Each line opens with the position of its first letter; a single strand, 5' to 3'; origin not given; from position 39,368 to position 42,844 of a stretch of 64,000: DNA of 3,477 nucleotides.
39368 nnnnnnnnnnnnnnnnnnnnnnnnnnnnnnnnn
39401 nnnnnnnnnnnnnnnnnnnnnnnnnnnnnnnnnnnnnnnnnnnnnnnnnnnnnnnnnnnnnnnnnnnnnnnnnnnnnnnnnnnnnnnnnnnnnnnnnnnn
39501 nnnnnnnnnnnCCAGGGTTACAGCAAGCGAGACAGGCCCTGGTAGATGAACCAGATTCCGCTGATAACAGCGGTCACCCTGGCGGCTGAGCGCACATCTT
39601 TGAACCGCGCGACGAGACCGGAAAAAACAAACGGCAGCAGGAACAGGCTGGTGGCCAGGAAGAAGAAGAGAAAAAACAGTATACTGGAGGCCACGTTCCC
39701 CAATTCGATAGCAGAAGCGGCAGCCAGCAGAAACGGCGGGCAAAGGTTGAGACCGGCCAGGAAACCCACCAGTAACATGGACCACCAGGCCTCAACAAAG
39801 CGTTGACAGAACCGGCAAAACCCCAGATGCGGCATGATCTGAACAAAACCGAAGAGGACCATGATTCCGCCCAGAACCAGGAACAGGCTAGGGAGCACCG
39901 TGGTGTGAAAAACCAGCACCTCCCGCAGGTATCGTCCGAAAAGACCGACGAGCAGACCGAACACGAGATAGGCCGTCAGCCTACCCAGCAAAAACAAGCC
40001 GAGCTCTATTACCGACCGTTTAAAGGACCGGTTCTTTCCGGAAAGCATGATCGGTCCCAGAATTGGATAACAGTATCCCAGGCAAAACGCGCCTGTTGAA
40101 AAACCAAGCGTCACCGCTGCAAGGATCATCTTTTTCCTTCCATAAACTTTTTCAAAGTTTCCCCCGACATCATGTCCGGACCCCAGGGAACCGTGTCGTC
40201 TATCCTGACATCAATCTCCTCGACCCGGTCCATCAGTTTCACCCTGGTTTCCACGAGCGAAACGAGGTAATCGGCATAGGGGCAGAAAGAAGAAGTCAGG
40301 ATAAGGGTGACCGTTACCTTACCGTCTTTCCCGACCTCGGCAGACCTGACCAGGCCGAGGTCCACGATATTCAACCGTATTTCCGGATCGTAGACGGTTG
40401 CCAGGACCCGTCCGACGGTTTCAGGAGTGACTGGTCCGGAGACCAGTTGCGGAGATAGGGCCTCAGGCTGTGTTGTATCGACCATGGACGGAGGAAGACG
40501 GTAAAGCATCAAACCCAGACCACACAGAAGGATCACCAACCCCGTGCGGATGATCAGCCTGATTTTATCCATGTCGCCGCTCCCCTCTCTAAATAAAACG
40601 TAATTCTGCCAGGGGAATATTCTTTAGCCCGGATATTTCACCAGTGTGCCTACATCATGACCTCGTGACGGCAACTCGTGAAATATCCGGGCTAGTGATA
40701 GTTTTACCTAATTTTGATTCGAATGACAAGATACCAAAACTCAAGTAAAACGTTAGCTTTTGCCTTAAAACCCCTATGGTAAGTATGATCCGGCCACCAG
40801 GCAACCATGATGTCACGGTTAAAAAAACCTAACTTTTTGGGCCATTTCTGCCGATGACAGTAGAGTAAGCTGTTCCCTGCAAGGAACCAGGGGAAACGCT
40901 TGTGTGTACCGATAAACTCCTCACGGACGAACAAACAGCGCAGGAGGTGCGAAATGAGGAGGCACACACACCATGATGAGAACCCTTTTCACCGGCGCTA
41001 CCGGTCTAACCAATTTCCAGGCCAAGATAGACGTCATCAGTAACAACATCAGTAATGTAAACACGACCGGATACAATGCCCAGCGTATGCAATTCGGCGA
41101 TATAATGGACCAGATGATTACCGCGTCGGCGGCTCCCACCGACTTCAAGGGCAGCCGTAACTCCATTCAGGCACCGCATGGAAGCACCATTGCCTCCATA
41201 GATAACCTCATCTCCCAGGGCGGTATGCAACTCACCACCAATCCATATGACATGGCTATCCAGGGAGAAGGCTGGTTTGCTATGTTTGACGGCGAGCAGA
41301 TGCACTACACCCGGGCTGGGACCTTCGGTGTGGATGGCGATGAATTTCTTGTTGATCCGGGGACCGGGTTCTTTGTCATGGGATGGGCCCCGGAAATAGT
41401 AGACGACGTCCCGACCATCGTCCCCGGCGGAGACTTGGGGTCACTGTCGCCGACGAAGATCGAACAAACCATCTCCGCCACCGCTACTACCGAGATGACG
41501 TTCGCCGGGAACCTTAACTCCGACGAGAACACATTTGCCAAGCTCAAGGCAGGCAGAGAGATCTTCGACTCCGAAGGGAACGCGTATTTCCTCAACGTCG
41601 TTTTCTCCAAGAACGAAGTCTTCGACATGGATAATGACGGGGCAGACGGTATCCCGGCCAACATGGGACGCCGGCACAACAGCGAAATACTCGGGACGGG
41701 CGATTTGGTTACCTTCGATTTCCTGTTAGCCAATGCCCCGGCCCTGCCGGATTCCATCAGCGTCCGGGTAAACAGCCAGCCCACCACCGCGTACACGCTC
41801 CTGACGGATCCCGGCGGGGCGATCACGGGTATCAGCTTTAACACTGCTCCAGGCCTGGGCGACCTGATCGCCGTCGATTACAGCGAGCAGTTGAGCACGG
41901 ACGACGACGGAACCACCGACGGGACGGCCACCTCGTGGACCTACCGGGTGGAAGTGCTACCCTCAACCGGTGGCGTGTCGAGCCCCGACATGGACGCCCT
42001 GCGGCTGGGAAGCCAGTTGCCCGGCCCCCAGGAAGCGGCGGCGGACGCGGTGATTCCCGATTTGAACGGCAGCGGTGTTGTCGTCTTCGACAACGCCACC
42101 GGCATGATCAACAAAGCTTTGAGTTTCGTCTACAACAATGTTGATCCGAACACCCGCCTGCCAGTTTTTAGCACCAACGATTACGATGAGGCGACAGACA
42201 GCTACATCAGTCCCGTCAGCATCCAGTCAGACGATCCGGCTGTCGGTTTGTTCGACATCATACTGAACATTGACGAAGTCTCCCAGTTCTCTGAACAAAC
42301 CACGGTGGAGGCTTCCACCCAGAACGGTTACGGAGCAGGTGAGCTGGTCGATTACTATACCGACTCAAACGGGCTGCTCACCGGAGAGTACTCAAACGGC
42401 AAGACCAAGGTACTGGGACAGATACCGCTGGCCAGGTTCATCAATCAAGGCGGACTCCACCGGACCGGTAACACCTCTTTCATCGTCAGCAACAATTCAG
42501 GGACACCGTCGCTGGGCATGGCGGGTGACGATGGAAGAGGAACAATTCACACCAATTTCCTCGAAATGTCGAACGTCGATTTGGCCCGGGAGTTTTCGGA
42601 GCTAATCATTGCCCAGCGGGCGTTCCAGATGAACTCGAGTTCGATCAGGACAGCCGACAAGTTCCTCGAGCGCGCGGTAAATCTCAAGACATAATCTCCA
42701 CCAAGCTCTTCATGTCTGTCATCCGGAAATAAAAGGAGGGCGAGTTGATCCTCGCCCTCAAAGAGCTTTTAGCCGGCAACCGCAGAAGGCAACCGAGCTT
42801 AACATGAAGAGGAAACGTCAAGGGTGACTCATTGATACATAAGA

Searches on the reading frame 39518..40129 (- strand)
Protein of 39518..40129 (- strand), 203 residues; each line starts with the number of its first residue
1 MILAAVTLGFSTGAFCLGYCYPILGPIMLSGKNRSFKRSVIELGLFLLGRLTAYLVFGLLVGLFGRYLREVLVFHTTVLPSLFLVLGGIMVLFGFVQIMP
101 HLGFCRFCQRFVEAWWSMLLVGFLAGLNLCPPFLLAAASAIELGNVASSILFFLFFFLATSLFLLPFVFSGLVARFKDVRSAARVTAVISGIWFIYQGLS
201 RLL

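Call 20: search_protein_families(library=pfam, proteins=[window:39518-40129:-], max_evalue=0.001)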
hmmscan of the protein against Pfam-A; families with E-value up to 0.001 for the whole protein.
window:39518-40129:- (203 aa): 1 family
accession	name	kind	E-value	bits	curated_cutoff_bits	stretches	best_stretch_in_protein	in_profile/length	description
PF13386.12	DsbD_2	-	7.4e-21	75.4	24.9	1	4-192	1-198/199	Cytochrome C biogenesis protein transmembrane region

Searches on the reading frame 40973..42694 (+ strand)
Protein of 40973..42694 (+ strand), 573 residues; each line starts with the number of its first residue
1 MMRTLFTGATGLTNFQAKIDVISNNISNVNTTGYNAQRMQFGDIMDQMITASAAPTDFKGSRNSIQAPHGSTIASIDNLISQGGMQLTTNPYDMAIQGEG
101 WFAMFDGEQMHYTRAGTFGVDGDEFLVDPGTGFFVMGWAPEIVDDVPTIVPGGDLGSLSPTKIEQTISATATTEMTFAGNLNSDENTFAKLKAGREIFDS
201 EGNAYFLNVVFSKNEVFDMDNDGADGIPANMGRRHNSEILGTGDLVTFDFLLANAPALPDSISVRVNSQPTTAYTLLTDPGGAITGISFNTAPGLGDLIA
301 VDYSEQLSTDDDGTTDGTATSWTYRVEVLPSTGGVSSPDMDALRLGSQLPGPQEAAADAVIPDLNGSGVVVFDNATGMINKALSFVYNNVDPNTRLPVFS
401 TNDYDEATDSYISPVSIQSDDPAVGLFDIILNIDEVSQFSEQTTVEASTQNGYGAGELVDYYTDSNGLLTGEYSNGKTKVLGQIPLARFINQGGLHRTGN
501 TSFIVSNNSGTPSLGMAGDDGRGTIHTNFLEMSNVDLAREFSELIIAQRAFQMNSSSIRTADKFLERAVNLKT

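Call 20: search_protein_families(library=pfam, proteins=[window:40973-42694:+], max_evalue=0.001)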
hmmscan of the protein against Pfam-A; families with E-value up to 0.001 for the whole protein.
window:40973-42694:+ (573 aa): 3 families
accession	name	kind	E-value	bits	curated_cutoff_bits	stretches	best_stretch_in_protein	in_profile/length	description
PF06429.18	Flg_bbr_C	-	1.7e-13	50.3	23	1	528-571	3-46/46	Flagellar basal body rod FlgEFG protein C-terminal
PF00460.25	Flg_bb_rod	-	1.1e-09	38.5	20.7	1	7-34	3-30/31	Flagella basal body rod protein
PF22692.1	LlgE_F_G_D1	-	4e-07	30.5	27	1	95-137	1-43/64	Flagellar hook protein FlgE/F/G D1 domain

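Call 61: find_homologous_proteins(query=window:40973-42694:+, max_evalue=1e-30)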
Query window:40973-42694:+ (573 aa): 44 proteins with E <= 1e-30 among 8000 candidates.
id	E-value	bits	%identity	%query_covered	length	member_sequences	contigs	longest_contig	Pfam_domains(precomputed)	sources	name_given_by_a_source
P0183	0.0e+0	1268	100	100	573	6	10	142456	PF06429.19,PF00460.26,PF22692.2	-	-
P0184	9.2e-69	251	38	38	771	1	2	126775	PF06429.19,PF00460.26,PF22692.2,PF07559.20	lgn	-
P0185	1.6e-67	247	38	37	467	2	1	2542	PF06429.19,PF00460.26,PF22692.2,PF07559.20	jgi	jgi:flagellar hook protein FlgE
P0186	6.0e-67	245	31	100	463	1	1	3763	PF06429.19,PF00460.26,PF22692.2,PF07559.20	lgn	-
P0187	3.4e-66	242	40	37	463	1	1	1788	PF06429.19,PF00460.26,PF22692.2,PF07559.20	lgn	-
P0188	6.0e-65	238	45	24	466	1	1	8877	PF06429.19,PF00460.26,PF22692.2,PF07559.20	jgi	jgi:flagellar hook protein FlgE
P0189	4.1e-64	235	40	37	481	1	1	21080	PF06429.19,PF00460.26,PF22692.2,PF07559.20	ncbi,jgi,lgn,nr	ncbi:MAG: flagellar hook protein FlgE [Treponema sp.]|jgi:flagellar hook protein FlgE|nr:flagellar h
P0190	6.3e-64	235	44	24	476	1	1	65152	PF06429.19,PF00460.26,PF22692.2,PF07559.20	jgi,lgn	jgi:flagellar hook protein FlgE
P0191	1.5e-61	227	44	24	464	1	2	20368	PF06429.19,PF00460.26,PF22692.2,PF07559.20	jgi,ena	-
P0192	3.4e-61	226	38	38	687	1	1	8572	PF06429.19,PF00460.26,PF22692.2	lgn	-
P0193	2.2e-60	223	33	53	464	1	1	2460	PF06429.19,PF00460.26,PF22692.2,PF07559.20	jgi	-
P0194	2.1e-51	193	36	37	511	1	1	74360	PF06429.19,PF00460.26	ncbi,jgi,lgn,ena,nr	ncbi:MAG: flagellar hook protein FlgE [Defluviitaleaceae bacterium]|nr:flagellar hook protein FlgE [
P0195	7.7e-49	185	36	35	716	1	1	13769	PF06429.19,PF00460.26,PF22692.2,PF07559.20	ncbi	ncbi:flagellar hook-basal body complex protein [candidate division KSB1 bacterium]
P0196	5.2e-47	179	47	20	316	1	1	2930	PF06429.19,PF00460.26,PF22692.2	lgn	-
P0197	5.1e-45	172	37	32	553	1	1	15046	PF06429.19,PF00460.26,PF22692.2,PF07559.20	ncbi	-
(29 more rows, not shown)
